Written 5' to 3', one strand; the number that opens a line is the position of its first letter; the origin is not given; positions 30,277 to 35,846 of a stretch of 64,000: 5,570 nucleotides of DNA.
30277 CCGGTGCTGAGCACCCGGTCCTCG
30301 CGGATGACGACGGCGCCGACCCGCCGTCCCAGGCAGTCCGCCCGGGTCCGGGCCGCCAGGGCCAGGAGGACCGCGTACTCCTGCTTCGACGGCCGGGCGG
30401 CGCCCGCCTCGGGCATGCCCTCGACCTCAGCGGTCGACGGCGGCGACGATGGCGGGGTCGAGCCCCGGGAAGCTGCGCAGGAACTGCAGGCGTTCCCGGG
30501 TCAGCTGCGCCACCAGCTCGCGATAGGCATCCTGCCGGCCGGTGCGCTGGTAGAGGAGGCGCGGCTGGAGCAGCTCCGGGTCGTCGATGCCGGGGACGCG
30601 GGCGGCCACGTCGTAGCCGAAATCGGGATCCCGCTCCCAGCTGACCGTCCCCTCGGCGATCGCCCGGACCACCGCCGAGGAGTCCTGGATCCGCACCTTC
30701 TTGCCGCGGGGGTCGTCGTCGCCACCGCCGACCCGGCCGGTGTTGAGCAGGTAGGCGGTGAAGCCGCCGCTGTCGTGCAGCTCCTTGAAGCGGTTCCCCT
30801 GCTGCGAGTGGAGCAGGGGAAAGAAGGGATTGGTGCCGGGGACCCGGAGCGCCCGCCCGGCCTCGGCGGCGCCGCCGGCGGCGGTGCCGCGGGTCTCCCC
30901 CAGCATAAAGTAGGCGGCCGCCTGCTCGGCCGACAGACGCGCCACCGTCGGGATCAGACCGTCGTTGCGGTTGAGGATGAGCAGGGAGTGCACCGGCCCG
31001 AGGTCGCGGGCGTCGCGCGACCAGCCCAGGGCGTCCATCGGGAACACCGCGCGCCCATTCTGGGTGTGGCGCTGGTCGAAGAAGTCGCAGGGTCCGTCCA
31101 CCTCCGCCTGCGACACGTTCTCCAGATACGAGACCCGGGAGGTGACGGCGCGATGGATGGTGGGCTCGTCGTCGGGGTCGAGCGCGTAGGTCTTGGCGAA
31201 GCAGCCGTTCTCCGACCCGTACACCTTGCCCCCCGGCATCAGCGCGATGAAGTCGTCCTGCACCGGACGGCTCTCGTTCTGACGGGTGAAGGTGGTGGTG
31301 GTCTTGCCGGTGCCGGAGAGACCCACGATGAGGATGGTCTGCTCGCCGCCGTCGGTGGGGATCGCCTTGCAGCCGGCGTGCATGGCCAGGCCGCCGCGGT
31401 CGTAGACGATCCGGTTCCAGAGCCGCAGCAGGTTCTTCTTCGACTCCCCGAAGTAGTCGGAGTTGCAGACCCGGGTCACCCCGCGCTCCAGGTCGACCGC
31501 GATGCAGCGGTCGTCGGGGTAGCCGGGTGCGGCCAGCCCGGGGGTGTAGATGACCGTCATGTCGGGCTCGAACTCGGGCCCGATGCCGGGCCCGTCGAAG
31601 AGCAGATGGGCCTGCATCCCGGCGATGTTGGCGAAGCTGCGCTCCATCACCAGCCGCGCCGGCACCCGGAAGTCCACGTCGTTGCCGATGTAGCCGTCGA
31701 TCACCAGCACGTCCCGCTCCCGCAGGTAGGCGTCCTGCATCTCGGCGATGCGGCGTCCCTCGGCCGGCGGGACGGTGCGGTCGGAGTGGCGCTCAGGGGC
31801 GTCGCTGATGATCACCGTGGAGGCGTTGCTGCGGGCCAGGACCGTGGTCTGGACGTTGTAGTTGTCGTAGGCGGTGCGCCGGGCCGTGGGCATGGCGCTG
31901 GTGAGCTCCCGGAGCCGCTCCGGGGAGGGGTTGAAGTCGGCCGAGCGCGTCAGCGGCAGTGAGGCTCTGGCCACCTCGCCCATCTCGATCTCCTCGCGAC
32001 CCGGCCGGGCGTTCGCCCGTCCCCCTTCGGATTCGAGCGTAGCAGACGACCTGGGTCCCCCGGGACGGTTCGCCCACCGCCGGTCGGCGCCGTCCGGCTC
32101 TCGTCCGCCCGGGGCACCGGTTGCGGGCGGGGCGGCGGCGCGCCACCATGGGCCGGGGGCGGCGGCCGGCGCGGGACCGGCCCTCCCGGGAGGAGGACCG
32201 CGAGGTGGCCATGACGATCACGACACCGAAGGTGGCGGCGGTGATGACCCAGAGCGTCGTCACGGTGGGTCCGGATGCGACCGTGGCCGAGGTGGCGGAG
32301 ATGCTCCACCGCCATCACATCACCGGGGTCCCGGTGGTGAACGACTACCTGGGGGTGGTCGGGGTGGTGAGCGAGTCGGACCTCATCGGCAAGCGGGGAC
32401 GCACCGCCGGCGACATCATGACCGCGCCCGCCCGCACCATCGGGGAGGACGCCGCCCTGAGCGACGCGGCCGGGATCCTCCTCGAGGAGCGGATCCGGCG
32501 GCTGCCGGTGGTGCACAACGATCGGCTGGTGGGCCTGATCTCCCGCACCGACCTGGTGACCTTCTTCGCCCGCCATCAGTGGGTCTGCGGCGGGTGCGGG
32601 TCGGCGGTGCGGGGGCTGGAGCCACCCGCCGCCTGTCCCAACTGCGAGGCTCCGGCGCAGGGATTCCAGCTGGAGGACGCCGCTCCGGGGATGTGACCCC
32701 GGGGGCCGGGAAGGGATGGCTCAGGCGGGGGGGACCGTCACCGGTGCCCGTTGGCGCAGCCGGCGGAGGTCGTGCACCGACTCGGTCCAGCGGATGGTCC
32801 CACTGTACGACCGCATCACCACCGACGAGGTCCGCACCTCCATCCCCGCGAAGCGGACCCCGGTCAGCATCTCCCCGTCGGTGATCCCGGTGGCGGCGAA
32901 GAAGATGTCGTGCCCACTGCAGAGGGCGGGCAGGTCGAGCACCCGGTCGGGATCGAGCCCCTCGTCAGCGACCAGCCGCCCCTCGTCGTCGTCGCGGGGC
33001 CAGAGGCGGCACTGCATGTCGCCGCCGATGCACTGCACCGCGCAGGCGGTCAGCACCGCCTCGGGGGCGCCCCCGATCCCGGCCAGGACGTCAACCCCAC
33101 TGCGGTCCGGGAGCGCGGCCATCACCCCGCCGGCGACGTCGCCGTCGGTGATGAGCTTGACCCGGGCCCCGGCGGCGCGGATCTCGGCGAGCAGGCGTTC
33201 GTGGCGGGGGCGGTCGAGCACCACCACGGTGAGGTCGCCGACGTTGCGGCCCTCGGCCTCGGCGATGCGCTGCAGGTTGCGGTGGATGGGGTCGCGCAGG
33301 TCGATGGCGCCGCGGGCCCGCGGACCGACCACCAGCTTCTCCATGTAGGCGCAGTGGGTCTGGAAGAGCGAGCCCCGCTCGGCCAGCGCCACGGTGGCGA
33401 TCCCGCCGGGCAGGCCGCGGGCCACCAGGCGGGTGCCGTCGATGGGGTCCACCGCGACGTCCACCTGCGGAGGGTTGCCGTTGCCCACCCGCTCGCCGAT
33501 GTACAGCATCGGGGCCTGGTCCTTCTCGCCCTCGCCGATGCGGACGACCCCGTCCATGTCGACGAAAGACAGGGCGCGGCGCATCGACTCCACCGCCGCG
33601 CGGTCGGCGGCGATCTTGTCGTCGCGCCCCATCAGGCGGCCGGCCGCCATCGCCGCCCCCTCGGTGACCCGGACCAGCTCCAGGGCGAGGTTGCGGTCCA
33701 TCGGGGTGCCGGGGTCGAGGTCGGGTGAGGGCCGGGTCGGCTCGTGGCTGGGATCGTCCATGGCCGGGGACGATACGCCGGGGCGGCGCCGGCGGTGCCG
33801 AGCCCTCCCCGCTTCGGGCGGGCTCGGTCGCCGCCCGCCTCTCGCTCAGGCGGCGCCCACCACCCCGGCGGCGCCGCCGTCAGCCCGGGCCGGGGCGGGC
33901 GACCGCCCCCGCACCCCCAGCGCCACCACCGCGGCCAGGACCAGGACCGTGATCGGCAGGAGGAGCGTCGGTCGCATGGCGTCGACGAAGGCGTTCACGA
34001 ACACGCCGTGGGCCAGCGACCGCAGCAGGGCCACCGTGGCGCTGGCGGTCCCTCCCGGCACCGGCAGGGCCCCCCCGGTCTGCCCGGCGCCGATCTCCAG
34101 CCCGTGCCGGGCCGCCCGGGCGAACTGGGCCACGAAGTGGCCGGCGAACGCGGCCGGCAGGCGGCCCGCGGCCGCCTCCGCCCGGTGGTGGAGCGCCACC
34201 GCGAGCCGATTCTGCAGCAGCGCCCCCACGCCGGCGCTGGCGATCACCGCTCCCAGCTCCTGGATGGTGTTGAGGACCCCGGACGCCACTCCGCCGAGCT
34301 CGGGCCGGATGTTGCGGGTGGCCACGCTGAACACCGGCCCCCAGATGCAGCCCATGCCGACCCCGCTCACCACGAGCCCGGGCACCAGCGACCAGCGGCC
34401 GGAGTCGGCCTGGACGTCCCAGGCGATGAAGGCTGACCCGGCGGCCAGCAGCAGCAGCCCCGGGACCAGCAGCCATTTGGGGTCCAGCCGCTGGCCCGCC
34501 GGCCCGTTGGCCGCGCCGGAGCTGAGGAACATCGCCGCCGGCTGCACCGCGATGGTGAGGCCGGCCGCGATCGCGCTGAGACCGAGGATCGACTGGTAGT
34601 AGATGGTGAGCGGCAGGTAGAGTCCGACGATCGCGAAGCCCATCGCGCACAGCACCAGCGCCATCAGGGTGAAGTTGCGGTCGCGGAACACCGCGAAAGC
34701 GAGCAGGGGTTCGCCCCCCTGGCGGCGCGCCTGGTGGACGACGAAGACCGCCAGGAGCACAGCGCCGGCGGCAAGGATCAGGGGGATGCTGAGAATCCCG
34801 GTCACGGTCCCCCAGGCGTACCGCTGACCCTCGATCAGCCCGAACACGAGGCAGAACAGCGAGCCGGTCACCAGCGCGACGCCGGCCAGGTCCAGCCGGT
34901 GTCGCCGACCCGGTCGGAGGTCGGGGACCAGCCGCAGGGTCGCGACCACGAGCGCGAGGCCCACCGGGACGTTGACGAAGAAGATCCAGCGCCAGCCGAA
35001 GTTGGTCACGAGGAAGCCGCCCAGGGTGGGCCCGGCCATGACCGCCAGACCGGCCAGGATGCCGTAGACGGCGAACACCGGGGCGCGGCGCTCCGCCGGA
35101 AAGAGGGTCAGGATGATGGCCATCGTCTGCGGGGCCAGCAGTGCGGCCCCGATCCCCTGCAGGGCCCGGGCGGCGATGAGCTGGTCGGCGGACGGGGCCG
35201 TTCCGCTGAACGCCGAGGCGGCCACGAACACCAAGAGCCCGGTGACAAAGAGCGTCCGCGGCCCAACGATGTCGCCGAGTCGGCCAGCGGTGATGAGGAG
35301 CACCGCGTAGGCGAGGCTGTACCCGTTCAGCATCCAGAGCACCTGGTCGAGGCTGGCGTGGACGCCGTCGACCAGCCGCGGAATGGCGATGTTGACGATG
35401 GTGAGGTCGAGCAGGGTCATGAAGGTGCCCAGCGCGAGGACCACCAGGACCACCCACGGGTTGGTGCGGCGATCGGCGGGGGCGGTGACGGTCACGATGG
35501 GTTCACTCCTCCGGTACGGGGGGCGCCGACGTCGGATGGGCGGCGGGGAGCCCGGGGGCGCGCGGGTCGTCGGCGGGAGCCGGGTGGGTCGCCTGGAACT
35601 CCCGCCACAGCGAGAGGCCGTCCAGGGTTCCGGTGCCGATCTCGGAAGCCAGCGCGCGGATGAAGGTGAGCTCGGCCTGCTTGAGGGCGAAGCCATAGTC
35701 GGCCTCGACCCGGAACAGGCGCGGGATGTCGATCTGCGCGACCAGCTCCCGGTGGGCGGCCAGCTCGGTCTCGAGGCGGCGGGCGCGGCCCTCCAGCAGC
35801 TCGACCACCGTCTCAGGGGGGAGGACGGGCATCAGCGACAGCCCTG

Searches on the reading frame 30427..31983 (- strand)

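Call 46: search_protein_families(library=pfam, proteins=[window:30427-31983:-], max_evalue=0.00001)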
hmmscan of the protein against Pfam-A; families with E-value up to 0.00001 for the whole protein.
window:30427-31983:- (518 aa): 1 family
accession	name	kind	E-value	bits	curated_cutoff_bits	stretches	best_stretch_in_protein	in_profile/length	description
PF01293.25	PEPCK_ATP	-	6.4e-69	233.3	26.5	1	17-468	5-464/465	Phosphoenolpyruvate carboxykinase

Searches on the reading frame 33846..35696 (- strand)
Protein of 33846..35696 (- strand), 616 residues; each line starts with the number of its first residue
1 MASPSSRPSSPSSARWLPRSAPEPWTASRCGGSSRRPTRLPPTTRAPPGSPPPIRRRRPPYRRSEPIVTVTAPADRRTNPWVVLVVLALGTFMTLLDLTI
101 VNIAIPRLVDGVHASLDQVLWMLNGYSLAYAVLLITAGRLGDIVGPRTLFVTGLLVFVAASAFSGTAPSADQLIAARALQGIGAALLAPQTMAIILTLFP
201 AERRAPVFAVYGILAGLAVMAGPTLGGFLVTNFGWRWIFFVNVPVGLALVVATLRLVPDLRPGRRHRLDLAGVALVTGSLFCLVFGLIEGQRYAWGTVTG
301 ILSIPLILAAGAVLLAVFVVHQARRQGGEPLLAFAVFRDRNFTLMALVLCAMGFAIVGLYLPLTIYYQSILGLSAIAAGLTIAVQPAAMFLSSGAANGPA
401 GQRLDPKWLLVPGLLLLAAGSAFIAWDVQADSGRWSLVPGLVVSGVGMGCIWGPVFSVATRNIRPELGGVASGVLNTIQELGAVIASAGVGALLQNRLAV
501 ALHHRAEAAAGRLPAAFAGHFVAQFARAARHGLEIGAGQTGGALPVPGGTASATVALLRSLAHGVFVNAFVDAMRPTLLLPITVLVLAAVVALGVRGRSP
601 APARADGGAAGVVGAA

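Call 46: search_protein_families(library=pfam, proteins=[window:33846-35696:-], max_evalue=0.00001)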
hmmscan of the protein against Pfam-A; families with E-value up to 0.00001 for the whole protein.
window:33846-35696:- (616 aa): 2 families
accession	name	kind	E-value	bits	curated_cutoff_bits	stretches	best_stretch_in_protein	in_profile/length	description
PF07690.21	MFS_1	-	1.6e-52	179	33.4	1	87-486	1-346/347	Major Facilitator Superfamily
PF05977.19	MFS_3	-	2.4e-06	26.8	27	1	95-258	23-191/524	Transmembrane secretion effector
